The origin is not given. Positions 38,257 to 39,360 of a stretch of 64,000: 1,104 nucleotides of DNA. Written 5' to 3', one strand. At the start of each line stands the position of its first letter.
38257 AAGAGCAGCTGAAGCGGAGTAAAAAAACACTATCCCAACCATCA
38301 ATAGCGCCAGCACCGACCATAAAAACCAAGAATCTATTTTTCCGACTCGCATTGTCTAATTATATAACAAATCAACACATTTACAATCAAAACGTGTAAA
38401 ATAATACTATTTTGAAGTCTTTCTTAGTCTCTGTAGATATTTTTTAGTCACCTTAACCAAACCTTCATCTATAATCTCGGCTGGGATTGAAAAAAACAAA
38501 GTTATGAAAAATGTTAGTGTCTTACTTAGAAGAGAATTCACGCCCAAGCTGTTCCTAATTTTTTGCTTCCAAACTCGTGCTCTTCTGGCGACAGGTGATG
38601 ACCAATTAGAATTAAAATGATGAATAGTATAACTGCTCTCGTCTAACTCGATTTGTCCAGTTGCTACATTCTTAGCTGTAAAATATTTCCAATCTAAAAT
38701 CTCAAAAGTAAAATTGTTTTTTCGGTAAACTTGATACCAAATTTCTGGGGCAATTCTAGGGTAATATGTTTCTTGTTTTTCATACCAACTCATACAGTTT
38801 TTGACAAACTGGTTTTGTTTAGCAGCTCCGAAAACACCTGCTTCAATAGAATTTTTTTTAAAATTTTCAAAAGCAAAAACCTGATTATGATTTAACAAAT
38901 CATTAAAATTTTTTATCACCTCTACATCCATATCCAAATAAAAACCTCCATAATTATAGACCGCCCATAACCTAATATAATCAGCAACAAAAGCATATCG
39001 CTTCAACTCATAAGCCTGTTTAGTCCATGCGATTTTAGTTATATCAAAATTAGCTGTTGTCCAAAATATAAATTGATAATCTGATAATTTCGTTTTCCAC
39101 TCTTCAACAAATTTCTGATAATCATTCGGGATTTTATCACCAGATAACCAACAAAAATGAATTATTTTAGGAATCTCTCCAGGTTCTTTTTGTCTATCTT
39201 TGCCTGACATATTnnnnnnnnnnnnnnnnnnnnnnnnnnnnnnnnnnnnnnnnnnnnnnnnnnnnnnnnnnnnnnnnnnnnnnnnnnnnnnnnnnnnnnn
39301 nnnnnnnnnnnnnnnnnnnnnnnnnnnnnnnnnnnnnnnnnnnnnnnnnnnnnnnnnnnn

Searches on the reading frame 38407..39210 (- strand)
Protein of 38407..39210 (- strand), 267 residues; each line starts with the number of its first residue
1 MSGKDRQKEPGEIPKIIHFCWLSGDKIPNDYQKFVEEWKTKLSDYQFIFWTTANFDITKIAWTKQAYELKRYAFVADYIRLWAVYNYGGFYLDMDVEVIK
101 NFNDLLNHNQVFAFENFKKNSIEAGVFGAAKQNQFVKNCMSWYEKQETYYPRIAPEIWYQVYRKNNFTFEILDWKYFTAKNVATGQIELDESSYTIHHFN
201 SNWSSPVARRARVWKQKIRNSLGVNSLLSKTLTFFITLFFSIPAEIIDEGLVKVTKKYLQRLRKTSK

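Call 46: search_protein_families(library=pfam, max_evalue=0.00001, proteins=[window:38407-39210:-])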
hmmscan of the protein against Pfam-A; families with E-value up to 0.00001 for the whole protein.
window:38407-39210:- (267 aa): 3 families
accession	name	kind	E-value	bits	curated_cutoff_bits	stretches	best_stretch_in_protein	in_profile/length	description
PF04488.21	Gly_transf_sug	-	1e-14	55.5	23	1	28-111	1-92/93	Glycosyltransferase sugar-binding region containing DXD motif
PF05704.18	Caps_synth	-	2e-08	34.4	24.5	1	7-139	40-184/278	Capsular polysaccharide synthesis protein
PF12919.13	TcdA_TcdB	-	2e-06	27.8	23.6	0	15-51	1-36/382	TcdA/TcdB catalytic glycosyltransferase domain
